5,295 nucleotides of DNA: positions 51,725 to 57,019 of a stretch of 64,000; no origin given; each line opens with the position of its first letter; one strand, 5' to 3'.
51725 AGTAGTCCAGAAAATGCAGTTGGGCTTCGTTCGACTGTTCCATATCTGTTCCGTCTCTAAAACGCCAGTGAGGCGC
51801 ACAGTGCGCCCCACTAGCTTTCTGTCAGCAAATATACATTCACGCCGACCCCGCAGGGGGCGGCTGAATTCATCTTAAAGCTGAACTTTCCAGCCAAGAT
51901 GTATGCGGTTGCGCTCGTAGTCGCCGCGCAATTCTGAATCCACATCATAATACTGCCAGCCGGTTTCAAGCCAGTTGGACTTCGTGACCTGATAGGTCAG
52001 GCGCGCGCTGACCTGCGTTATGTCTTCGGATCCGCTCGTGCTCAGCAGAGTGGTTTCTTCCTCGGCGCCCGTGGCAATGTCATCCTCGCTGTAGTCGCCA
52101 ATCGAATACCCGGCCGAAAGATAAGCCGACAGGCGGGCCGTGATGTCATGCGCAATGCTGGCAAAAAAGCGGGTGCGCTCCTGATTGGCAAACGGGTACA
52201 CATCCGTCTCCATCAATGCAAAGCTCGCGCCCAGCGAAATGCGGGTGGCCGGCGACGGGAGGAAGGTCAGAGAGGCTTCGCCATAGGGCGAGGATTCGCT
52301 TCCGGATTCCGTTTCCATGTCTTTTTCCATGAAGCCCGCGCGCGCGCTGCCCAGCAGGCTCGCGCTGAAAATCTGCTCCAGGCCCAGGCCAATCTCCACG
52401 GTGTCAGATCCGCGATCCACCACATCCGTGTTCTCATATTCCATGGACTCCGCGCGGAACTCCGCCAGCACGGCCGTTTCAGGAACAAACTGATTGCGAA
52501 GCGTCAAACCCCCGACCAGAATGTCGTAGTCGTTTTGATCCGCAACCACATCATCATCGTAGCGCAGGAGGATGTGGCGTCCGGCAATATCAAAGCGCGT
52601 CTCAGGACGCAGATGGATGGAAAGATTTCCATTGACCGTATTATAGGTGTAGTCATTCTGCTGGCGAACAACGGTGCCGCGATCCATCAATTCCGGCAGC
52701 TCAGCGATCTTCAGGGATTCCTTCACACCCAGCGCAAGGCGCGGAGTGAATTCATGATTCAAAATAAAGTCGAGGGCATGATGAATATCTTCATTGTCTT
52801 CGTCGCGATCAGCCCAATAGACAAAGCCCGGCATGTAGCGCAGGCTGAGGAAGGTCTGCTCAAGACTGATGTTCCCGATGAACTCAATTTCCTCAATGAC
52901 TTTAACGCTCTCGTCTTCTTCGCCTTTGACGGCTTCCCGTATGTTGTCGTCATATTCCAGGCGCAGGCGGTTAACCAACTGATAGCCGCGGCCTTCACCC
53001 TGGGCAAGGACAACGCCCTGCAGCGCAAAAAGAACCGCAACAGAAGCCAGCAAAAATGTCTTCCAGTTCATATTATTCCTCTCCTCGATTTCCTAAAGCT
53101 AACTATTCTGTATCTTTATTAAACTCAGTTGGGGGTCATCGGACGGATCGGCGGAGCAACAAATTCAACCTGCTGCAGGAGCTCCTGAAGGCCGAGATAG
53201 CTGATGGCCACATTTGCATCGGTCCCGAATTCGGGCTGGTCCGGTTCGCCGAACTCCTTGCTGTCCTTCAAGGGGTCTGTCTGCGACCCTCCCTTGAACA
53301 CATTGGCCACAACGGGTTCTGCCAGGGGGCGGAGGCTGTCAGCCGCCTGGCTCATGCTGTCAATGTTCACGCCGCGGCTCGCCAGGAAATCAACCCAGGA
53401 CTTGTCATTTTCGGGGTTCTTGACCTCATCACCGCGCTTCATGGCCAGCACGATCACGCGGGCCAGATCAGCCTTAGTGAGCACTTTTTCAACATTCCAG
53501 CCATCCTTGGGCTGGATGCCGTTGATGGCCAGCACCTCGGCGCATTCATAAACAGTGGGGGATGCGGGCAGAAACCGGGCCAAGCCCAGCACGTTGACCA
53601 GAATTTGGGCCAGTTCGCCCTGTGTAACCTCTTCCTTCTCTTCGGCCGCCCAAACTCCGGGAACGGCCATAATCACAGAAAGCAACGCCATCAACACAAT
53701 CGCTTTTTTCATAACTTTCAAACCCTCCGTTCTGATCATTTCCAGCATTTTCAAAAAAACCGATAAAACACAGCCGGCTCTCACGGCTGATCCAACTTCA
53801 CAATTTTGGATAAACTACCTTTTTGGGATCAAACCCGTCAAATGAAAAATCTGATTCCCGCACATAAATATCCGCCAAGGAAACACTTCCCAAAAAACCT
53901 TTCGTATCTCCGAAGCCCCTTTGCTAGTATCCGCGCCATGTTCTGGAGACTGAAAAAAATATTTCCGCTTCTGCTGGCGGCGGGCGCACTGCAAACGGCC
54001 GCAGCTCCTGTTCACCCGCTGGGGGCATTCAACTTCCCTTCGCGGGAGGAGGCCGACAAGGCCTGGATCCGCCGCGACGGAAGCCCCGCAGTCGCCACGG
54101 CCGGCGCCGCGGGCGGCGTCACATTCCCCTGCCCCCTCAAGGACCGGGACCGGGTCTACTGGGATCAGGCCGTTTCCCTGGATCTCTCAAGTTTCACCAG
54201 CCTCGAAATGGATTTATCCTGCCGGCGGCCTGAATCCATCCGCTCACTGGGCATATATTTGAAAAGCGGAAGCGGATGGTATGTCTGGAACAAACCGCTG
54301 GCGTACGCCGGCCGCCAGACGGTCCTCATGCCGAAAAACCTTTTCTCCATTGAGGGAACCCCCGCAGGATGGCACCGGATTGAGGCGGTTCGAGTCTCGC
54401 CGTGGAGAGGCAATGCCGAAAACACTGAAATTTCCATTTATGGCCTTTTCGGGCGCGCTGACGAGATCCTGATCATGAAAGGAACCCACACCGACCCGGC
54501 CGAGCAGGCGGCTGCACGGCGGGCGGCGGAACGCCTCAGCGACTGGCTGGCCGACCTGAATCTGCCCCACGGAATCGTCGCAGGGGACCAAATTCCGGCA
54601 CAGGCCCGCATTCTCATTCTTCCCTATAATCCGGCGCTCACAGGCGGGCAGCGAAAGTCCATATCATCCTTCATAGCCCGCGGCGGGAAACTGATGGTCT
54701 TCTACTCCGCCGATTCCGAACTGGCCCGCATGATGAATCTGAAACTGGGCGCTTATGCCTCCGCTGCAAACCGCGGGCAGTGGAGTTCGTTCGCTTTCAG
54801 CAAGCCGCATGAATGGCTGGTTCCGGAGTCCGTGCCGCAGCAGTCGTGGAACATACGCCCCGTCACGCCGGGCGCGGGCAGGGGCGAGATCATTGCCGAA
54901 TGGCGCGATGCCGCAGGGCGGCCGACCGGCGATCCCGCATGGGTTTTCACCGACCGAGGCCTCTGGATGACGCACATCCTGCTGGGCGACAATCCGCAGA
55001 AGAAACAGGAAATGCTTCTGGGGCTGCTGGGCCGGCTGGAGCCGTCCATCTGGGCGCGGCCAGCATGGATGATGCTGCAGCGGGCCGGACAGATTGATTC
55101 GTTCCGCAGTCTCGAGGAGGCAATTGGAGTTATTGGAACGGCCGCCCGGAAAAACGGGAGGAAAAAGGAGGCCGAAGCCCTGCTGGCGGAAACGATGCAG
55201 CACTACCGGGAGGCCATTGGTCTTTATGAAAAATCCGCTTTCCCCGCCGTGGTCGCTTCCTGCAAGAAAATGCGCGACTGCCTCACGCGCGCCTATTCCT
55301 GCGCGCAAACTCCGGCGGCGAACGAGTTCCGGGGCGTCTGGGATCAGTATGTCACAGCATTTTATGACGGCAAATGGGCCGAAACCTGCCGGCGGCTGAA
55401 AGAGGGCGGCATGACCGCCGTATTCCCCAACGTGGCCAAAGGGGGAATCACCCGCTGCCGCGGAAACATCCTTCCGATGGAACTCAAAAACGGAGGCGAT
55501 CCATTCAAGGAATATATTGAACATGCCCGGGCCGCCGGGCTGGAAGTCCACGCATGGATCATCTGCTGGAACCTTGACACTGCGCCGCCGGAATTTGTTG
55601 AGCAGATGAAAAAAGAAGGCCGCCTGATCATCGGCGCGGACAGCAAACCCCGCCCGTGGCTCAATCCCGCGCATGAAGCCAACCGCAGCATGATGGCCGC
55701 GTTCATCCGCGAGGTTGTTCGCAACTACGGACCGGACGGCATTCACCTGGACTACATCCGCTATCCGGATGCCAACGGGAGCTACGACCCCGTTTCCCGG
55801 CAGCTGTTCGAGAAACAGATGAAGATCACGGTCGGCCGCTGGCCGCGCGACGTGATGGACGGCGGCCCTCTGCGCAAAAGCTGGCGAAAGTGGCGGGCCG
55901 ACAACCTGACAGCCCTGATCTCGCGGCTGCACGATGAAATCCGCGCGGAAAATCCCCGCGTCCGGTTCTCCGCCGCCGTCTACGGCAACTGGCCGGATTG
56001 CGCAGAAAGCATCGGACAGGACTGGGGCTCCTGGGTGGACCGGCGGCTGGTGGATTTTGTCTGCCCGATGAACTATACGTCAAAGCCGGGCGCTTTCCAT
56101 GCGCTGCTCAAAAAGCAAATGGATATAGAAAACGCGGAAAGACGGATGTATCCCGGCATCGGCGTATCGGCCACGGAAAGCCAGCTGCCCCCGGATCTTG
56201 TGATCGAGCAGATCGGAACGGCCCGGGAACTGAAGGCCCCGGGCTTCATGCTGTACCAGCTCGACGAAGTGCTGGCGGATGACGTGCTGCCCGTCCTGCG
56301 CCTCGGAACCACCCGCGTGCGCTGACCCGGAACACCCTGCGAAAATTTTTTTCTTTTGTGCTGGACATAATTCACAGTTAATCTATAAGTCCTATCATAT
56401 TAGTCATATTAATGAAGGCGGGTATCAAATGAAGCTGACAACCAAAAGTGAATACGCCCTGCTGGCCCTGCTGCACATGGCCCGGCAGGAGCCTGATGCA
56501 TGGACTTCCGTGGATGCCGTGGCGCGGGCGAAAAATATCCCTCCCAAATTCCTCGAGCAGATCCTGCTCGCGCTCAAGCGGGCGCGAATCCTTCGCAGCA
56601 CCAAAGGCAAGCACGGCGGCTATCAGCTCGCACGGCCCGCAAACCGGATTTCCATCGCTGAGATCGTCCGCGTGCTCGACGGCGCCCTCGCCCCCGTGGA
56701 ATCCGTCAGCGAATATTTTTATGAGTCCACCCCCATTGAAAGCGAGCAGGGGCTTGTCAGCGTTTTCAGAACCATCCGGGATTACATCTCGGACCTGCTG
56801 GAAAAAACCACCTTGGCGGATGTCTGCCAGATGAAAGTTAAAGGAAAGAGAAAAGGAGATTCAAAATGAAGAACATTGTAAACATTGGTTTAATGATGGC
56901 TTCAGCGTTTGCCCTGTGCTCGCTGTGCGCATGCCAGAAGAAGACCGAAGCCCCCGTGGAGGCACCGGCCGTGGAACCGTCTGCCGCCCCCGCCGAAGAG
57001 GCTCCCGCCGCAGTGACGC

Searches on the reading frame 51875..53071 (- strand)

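Call 55: search_protein_families(library=pfam, proteins=[window:51875-53071:-], max_evalue=0.001)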
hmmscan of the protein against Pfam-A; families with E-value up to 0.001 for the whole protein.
window:51875-53071:- (398 aa): 1 family
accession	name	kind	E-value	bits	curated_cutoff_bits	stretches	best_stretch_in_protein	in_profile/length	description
PF10082.15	BBP2_2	-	1.5e-18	67.3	23.7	1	140-397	122-377/378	Putative beta-barrel porin 2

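Call 78: search_protein_families(library=ncbifam, proteins=[window:51875-53071:-], max_evalue=0.00001)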
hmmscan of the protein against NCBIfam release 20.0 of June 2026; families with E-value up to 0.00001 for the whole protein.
window:51875-53071:- (398 aa): 2 families
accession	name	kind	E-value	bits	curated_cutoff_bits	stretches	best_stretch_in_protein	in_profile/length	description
TIGR03014.2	EpsL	equivalog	2.1e-08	33.6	275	1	136-396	125-383/385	XrtB/PEP-CTERM-associated polysaccharide biosynthesis outer membrane protein EpsL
TIGR03016.1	pepcterm_hypo_1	hypoth_equivalog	1.1e-07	31.2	90.85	0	294-396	386-475/477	TIGR03016 family PEP-CTERM system-associated outer membrane protein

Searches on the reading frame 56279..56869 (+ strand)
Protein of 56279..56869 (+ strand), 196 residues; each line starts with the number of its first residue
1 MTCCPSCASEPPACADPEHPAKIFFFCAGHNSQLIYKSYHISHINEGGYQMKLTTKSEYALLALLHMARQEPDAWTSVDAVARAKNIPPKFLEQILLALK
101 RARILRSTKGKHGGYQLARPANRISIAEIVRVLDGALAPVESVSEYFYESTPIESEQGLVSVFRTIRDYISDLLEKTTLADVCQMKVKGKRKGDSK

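Call 56: search_protein_families(library=pfam, proteins=[window:56279-56869:+], max_evalue=0.001)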
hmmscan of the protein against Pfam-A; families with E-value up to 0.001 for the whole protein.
window:56279-56869:+ (196 aa): 1 family
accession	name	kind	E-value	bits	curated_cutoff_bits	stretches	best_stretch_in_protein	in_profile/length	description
PF02082.26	Rrf2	-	3.1e-33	115.2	30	1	53-184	1-131/132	Iron-dependent Transcriptional regulator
